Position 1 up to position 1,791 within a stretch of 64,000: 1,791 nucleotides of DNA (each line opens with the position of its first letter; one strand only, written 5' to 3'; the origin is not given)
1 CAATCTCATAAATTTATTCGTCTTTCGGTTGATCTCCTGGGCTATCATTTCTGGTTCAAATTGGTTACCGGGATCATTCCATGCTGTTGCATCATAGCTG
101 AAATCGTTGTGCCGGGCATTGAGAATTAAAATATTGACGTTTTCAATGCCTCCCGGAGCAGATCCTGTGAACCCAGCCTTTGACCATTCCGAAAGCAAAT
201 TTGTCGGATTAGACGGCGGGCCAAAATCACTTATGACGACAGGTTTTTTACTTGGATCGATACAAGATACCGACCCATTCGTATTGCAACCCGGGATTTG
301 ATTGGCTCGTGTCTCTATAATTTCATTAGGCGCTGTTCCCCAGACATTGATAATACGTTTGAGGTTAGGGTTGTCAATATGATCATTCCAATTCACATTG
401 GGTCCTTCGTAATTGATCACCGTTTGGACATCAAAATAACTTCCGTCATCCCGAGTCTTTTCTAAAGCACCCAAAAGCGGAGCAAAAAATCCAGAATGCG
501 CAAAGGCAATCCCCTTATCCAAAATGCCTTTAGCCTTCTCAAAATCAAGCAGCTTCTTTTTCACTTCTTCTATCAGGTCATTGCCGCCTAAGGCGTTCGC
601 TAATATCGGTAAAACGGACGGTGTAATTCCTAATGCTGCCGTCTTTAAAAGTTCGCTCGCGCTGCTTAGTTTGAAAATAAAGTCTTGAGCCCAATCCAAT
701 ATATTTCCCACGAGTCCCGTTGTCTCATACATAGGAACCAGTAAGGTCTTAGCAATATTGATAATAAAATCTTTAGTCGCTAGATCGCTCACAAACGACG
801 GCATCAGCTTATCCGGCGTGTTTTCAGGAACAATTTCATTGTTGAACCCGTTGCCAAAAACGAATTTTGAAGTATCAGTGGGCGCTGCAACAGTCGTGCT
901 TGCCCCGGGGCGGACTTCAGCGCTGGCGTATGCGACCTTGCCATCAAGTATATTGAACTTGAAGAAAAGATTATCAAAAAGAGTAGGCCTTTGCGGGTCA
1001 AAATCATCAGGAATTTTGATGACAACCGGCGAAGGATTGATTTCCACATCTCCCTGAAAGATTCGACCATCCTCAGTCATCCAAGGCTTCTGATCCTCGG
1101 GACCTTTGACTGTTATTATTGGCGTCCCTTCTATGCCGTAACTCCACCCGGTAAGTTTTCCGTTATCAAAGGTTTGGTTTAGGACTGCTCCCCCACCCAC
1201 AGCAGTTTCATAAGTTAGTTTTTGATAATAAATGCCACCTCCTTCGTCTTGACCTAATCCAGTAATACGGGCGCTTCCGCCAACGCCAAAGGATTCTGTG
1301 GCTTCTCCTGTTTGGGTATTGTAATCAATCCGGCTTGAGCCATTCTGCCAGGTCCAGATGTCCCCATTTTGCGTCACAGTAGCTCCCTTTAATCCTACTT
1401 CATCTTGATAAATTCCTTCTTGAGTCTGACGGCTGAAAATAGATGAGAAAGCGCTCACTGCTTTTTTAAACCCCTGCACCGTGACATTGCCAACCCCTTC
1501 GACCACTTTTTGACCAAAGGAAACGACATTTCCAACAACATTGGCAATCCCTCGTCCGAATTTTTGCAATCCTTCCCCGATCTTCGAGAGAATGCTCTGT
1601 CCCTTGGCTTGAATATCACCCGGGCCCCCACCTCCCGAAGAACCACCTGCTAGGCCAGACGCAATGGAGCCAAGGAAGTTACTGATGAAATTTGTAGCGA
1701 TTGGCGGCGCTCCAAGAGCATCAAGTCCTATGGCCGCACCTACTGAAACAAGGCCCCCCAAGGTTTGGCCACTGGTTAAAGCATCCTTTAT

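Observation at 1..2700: Glycine-zipper hydrophobic payload region and unknown C-terminal domain of gene A (possible pore-forming or lipase-like toxin)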

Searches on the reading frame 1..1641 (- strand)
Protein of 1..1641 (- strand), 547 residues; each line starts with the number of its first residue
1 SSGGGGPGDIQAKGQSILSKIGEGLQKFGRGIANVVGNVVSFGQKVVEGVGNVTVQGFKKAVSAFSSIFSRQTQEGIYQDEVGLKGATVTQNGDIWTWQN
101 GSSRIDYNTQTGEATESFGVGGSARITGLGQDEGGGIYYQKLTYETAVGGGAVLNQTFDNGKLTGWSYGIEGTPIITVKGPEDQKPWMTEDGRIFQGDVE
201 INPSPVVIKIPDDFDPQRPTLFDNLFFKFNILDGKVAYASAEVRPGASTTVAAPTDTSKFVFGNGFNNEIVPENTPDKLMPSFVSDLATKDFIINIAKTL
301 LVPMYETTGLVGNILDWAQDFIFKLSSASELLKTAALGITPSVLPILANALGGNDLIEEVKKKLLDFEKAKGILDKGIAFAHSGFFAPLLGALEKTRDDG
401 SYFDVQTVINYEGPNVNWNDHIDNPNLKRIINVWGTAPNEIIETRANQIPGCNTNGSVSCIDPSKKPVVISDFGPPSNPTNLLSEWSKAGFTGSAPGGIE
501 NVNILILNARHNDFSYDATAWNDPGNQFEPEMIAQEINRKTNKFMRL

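Call 6: search_protein_families(library=pfam, proteins=[window:1-1641:-], max_evalue=10)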
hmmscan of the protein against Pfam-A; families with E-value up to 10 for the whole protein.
window:1-1641:- (547 aa): 1 family
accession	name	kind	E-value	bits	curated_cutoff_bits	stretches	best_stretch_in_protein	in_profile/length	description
PF25627.1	Polyoma_VP2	-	0.082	12.4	30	1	296-342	125-170/356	Polyomaviruses capsid protein VP2 family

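Call 9: find_homologous_proteins(query=window:1-1599:-)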
Query window:1-1599:- (533 aa): 9 proteins with E <= 0.001 among 8000 candidates.
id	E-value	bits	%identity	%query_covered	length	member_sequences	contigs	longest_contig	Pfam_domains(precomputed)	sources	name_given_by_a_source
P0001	4.3e-99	351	47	79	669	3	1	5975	-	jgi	-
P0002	2.0e-68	249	48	54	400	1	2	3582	-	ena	-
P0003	5.1e-62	228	47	52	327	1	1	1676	-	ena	-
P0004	1.2e-58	217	41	67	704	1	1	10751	-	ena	-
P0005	4.3e-52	196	41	54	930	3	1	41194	-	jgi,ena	-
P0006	2.8e-48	183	32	97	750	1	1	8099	-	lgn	-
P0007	5.0e-47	179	36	54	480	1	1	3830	-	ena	-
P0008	1.4e-46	177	41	54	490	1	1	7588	-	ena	-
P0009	2.8e-27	114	90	13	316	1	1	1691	-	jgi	jgi:hypothetical protein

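Call 11: find_encoding_contigs(protein=P0005, flank=10000, max_places=3)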
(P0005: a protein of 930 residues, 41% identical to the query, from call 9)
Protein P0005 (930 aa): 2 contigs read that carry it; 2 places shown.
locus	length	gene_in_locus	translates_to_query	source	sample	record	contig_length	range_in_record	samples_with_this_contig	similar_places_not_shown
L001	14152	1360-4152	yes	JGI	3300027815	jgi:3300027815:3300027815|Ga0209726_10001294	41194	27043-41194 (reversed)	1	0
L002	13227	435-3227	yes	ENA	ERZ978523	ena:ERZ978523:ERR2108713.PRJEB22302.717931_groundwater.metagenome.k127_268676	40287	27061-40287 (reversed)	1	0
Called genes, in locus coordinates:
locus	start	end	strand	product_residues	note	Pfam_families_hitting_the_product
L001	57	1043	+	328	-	PF01797:Y1_Tnp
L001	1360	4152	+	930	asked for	-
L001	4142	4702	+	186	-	PF13424:TPR_12 (faint), PF13428:TPR_14 (faint), PF00515:TPR_1 (faint), PF07719:TPR_2 (faint), PF13174:TPR_6 (faint), PF13181:TPR_8 (faint), PF14559:TPR_19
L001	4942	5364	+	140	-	-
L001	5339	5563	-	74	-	PF13560:HTH_31 (weak)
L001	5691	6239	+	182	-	PF08308:PEGA (weak)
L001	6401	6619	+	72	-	-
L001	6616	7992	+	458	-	PF00515:TPR_1 (faint), PF07719:TPR_2 (faint), PF13174:TPR_6 (faint), PF13428:TPR_14 (faint), PF13431:TPR_17 (faint), PF13432:TPR_16 (weak), PF14559:TPR_19 (faint)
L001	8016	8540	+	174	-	PF00404:Dockerin_1 (faint)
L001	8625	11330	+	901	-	-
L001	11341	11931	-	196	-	PF06035:Peptidase_C93 (weak), PF04473:DUF553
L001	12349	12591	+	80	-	PF04221:RelB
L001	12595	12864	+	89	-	PF15738:YafQ_toxin, PF05016:ParE_toxin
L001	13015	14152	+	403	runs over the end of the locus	PF13472:Lipase_GDSL_2 (faint), PF16822:ALGX (weak)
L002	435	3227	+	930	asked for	-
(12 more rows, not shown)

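Call 12: find_encoding_contigs(protein=P0006, flank=10000, max_places=3)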
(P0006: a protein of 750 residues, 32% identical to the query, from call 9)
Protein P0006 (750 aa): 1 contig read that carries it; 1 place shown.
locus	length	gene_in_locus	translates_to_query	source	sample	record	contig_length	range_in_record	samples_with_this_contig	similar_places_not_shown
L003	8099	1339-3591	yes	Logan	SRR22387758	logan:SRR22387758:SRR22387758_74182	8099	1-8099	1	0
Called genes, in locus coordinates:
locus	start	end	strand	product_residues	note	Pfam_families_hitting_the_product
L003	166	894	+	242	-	PF00589:Phage_integrase, PF22823:MrpR_C_cat (faint)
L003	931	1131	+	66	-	PF15919:HicB_lk_antitox, PF21748:UPF0150 (weak)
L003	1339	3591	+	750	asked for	-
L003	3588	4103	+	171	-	-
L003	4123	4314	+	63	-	-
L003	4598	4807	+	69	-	PF12728:HTH_17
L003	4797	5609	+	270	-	PF00072:Response_reg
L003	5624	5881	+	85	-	PF00550:PP-binding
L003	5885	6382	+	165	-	PF13279:4HBT_2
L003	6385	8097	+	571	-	?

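Call 13: find_encoding_contigs(protein=P0004, flank=10000, max_places=3)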
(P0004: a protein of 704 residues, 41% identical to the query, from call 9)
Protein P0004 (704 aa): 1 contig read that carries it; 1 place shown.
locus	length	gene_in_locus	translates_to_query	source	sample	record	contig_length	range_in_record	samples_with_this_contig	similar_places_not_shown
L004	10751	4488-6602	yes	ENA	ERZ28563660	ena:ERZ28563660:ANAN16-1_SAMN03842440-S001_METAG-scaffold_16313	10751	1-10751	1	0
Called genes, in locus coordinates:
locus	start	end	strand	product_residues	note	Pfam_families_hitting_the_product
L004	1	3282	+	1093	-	?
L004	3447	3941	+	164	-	-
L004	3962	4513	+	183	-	-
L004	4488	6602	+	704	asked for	-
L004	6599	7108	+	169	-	PF07719:TPR_2 (faint), PF13428:TPR_14 (faint), PF13432:TPR_16 (weak), PF14559:TPR_19 (weak)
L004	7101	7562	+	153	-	-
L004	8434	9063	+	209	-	PF01936:NYN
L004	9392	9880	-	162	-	-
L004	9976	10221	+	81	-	PF04014:MazE_antitoxin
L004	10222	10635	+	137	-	PF01850:PIN (weak), PF13470:PIN_3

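Call 14: find_encoding_contigs(protein=P0008, flank=10000, max_places=3)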
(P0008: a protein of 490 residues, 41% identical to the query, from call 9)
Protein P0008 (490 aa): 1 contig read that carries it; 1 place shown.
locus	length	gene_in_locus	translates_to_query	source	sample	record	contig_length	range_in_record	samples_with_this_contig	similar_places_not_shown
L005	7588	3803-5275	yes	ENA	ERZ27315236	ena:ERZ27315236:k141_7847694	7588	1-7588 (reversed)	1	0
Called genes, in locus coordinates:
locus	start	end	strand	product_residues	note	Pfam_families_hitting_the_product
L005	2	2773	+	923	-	?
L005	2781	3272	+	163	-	PF07719:TPR_2 (faint)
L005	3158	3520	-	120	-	-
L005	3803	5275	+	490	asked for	-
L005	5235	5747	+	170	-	PF13428:TPR_14 (faint), PF00515:TPR_1 (faint), PF07719:TPR_2 (weak), PF13174:TPR_6 (faint), PF13181:TPR_8 (faint), PF13432:TPR_16 (faint), PF14559:TPR_19 (weak)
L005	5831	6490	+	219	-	-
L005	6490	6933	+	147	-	PF13424:TPR_12 (faint), PF00515:TPR_1 (faint), PF07719:TPR_2 (faint), PF13181:TPR_8 (faint), PF13428:TPR_14 (faint), PF13414:TPR_11 (faint), PF14559:TPR_19 (faint)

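Call 15: find_encoding_contigs(protein=P0001, flank=10000, max_places=3)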
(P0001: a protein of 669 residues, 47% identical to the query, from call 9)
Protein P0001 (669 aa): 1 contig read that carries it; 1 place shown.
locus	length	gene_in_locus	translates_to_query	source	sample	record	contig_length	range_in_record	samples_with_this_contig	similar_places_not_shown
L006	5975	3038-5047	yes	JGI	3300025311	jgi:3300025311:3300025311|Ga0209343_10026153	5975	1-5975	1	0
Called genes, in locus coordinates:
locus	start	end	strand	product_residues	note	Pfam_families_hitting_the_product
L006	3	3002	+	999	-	?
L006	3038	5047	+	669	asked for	-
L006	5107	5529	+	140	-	-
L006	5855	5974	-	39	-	?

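Call 19: find_related_loci(query=A1, collection=genome_contigs, flank=10000)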
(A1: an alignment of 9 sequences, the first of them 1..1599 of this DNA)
Query A1 (533 aa) in genome_contigs; peptide patterns used: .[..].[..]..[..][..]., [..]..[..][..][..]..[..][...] (x = any residue, [..] = any of these).
64 stretches matched a pattern; 9 encode a relative of the query (tblastn E <= 1e-3); 9 distinct loci.
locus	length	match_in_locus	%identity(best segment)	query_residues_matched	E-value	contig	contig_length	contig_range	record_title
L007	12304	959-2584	91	1-533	0e+0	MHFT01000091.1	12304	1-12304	MAG: Omnitrophica bacterium RIFCSPLOWO2_12_FULL_50_11 rifcsplowo2_12_scaffold_7260, whole genome shotgun sequence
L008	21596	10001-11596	80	3-532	0e+0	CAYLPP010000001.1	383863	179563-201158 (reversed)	MAG TPA_asm: uncultured bacterium isolate SRP342105_co1_308 genome assembly, contig: NODE_12_length_383863_cov_9.481371,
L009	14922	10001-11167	47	1-421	2e-100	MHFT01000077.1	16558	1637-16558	MAG: Omnitrophica bacterium RIFCSPLOWO2_12_FULL_50_11 rifcsplowo2_12_scaffold_5167, whole genome shotgun sequence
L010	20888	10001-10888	53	241-532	7e-93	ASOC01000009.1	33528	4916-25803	Candidatus Omnitrophus fodinae SCGC AAA011-A17 A11A17DRAFT_contig_8_0.9_C, whole genome shotgun sequence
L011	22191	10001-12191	50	244-532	3e-74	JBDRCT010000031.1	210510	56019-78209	MAG: Candidatus Omnitrophota bacterium isolate MEGAHIT-group-1.200 k141_3116425, whole genome shotgun sequence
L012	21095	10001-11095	39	191-532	1e-61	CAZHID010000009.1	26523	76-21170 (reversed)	MAG TPA_asm: uncultured Planctomycetia bacterium isolate SRP285395_co1_64 genome assembly, contig: NODE_2678_length_2652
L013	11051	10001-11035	40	177-502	2e-58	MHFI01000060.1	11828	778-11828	MAG: Omnitrophica bacterium RIFCSPHIGHO2_02_FULL_51_18 rifcsphigho2_02_scaffold_66532, whole genome shotgun sequence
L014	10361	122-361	33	412-532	3e-7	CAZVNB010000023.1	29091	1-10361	MAG TPA_asm: uncultured Planctomycetia bacterium isolate binchicken_co203_540 genome assembly, contig: k141_4236549, who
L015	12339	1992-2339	30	319-422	5e-5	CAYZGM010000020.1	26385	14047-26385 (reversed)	MAG TPA_asm: uncultured Planctomycetia bacterium isolate binchicken_co248_287 genome assembly, contig: NODE_1686_length_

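Call 24: search_solved_structures(query=A1, max_evalue=10, show_alignments=2)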
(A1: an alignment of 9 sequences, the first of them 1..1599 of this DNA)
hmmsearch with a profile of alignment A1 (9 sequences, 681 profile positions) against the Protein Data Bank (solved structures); distinct sequences matched with E-value up to 10: 0.

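Call 26: search_protein_representatives(alignment_id=A1)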
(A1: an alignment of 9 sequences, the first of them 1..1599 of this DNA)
Query: 9 sequences, 681 profile positions. Proteins with E-value up to 0.001 (for the whole library): 219; up to 1e-10: 131; up to 1e-30: 46. The best 150 are listed.
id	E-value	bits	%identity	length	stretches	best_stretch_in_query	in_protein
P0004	0.0e+00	1028.9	-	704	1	3-681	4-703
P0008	3.8e-209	713.3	-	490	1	207-681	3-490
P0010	6.2e-201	686.2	-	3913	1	10-675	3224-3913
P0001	3.9e-186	637.2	-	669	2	3-395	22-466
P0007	1.2e-180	619.1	-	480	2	175-525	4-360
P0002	2.7e-176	604.7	-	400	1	265-673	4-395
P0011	7.7e-143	494.1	-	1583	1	13-671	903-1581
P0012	8.7e-139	480.8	-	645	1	32-671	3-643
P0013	2.9e-136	472.4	-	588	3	165-528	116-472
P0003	1.2e-131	457.2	-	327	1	338-672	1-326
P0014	8.6e-129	447.7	-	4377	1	10-672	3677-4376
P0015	7.0e-126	438.1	-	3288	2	170-670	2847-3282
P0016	1.8e-118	413.6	-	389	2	272-525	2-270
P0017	1.4e-105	371.0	-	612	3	277-525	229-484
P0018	1.3e-93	331.5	-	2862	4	165-525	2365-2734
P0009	3.0e-29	118.8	-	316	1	10-150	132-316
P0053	1.6e-27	113.1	-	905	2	10-499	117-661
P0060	1.0e-25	107.1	-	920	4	456-529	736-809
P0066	7.3e-25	104.3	-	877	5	10-372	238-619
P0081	8.7e-21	90.8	-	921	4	443-535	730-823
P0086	1.1e-19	87.1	-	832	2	10-380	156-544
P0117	2.0e-12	63.2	-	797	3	4-220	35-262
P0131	6.1e-11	58.2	-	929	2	11-496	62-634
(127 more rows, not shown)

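Call 31: search_protein_families(library=pfam, proteins=[P0002, P0001], max_evalue=1)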
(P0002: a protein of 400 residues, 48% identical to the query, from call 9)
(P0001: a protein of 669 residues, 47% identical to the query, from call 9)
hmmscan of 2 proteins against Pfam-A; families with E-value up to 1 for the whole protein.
P0002 (400 aa): 0 families

P0001 (669 aa): 1 family
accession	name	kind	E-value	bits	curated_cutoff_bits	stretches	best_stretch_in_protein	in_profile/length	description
PF05277.18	DUF726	-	0.68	9.3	22.6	1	472-542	212-288/343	Protein of unknown function (DUF726)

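Call 32: predict_structure(alignment_id=A1)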
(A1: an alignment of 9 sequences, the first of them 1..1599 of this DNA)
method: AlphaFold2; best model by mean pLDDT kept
length: 533 residues; sequences in the alignment: 9
mean_pLDDT: 42.9   pTM: 0.42
mean pLDDT of the five models: 42.9, 42.7, 41.0, 39.6, 39.5
residues with pLDDT >= 90: 2; 70-90: 73; 50-70: 60; < 50: 398
segments of 3 or more residues with pLDDT < 50: 1-243, 251-281, 291-340, 423-474, 497-517
pLDDT, mean of each block of 10 residues (from residue 1): 29 26 25 24 27 26 29 35 38 36 29 30 28 31 37 33 29 29 25 28 30 31 31 26 55 34 36 40 58 38 42 36 35 36 76 79 74 77 89 74 64 81 42 40 36 33 44 60 76 56 40 45 57 59
secondary structure, 60 per line:
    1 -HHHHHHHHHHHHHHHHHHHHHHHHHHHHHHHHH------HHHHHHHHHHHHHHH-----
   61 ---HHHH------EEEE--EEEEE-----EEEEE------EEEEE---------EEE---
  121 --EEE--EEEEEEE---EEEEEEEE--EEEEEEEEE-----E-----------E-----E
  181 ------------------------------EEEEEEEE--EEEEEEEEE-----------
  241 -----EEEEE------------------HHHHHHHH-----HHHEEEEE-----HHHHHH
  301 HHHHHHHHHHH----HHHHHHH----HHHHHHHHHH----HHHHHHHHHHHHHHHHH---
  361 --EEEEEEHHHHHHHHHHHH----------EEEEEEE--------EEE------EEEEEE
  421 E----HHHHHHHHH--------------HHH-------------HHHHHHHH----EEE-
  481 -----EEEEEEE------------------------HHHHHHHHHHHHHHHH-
elements in order: H2-34 H41-55 H64-67 E74-77 E80-84 E90-94 E101-105 E115-117 E123-125 E128-134 E138-145 E148-156 E211-218 E221-229 E246-250 H269-276 E285-289 H295-311 H316-322 H327-336 H341-357 E363-368 H369-380 E391-397 E406-408 E415-421 H426-434 H465-472 E477-479 E486-492 H517-532

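Call 60: search_protein_families(library=ncbifam, proteins=[L007:2718-3230:+], max_evalue=1)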
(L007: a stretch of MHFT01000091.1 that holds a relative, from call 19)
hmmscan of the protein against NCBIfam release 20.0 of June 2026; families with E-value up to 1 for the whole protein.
L007:2718-3230:+ (170 aa): 1 family
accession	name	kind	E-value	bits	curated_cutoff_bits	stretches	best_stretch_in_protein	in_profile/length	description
TIGR02795.1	tol_pal_ybgF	equivalog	0.024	15.2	90.1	1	86-143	46-105/119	tol-pal system protein YbgF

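Call 72: find_homologous_proteins(query=A4, max_evalue=0.001)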
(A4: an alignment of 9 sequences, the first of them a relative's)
Query A4 (9 sequences) (170 aa, profile of the alignment): 43 proteins with E <= 0.001 among 6005 candidates.
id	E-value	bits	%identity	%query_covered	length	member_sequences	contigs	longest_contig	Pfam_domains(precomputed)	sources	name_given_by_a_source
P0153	4.0e-57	211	40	96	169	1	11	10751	PF14559.13,PF13432.13,PF13428.13,PF07719.24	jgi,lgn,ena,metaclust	metaclust:\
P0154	1.8e-54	202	69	98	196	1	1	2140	PF14559.13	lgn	-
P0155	5.1e-53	197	100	97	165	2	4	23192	PF13428.13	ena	-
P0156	1.9e-52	196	39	95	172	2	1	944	PF14559.13,PF13414.13,PF00515.35,PF13424.13,PF13428.13,PF13181.13,PF07719.24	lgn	-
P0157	1.3e-51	193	73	100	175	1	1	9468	PF13428.13,PF07719.24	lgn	-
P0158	1.7e-51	193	92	99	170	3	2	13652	-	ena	-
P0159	1.3e-50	190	71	99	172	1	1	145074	PF07719.24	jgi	-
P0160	9.8e-48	180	66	97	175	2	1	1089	PF14559.13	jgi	-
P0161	3.2e-47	179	48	100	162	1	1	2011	PF14559.13,PF25063.1,PF00515.35,PF13424.13,PF13176.13,PF13428.13,PF13181.13,PF07719.24,PF13174.13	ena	-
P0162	9.0e-47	177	40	95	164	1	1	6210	PF13424.13,PF13432.13,PF07719.24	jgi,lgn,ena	-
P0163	2.7e-46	176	54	99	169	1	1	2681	PF14559.13,PF25063.1,PF07719.24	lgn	-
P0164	6.6e-45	171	42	98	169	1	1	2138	PF13428.13,PF07719.24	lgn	-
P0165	1.6e-44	170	43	100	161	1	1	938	-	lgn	-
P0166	5.1e-44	168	31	98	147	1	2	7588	PF14559.13,PF13414.13,PF00515.35,PF13424.13,PF13428.13,PF13181.13,PF07719.24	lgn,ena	-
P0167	2.4e-40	156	63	62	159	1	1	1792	PF14559.13,PF25063.1,PF00515.35,PF13424.13,PF13428.13,PF13181.13,PF07719.24,PF13174.13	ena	-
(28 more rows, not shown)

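Call 73: find_encoding_contigs(protein=P0158, flank=10000, max_places=4)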
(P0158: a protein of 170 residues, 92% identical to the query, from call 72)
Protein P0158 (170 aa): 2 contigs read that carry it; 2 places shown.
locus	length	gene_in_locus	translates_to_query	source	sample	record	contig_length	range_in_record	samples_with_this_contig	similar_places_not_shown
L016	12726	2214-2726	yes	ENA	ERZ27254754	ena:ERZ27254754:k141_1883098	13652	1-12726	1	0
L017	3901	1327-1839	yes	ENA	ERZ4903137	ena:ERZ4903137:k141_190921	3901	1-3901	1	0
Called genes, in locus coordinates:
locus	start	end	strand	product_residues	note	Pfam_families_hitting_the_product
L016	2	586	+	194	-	?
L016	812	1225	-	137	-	-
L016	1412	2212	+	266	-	-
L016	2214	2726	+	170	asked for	-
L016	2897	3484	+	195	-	PF01797:Y1_Tnp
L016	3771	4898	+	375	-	PF13173:AAA_14, PF13635:DUF4143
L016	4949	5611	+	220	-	PF13185:GAF_2 (weak)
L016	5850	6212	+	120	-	PF00072:Response_reg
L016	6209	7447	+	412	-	PF00109:ketoacyl-synt, PF00108:Thiolase_N (weak), PF02801:Ketoacyl-synt_C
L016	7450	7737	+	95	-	PF00550:PP-binding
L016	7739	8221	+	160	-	PF13279:4HBT_2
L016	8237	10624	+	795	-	PF16927:HisKA_7TM, PF02518:HATPase_c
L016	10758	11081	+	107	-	-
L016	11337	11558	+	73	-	PF10049:DUF2283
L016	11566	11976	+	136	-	PF00072:Response_reg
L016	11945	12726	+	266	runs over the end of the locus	PF00072:Response_reg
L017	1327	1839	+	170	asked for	-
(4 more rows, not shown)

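Call 81: search_protein_families(library=pfam, proteins=[P0005, P0131, P0053, P0060, P0081, P0066, P0086, P0117, P0009], max_evalue=1)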
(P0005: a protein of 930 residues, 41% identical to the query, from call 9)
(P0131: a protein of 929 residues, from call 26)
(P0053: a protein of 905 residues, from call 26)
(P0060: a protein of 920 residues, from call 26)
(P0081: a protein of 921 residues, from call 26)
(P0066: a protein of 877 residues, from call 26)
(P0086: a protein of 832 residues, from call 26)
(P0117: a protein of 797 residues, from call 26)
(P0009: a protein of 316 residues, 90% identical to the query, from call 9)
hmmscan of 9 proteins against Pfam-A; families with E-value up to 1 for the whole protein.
P0005 (930 aa): 1 family
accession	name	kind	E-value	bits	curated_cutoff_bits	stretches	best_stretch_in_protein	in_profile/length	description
PF22485.1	DUF6987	-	0.38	11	26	0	62-100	147-183/200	Domain of unknown function (DUF6987)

P0131 (929 aa): 0 families

P0053 (905 aa): 0 families

P0060 (920 aa): 0 families

P0081 (921 aa): 2 families
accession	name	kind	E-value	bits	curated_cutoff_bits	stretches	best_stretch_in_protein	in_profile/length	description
PF05819.16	NolX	-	0.14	11.7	26.1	1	42-101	335-396/436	NolX protein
PF19151.5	Sublancin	-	0.55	10.9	26.9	0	216-238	27-49/57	Sublancin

P0066 (877 aa): 0 families

P0086 (832 aa): 2 families
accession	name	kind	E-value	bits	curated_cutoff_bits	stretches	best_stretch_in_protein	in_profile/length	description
PF23854.1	DUF7217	-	0.17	12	29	1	243-305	104-165/238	Domain of unknown function (DUF7217)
PF03000.19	NPH3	-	0.24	11.5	27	1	667-703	178-214/258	NPH3 family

P0117 (797 aa): 0 families

P0009 (316 aa): 0 families
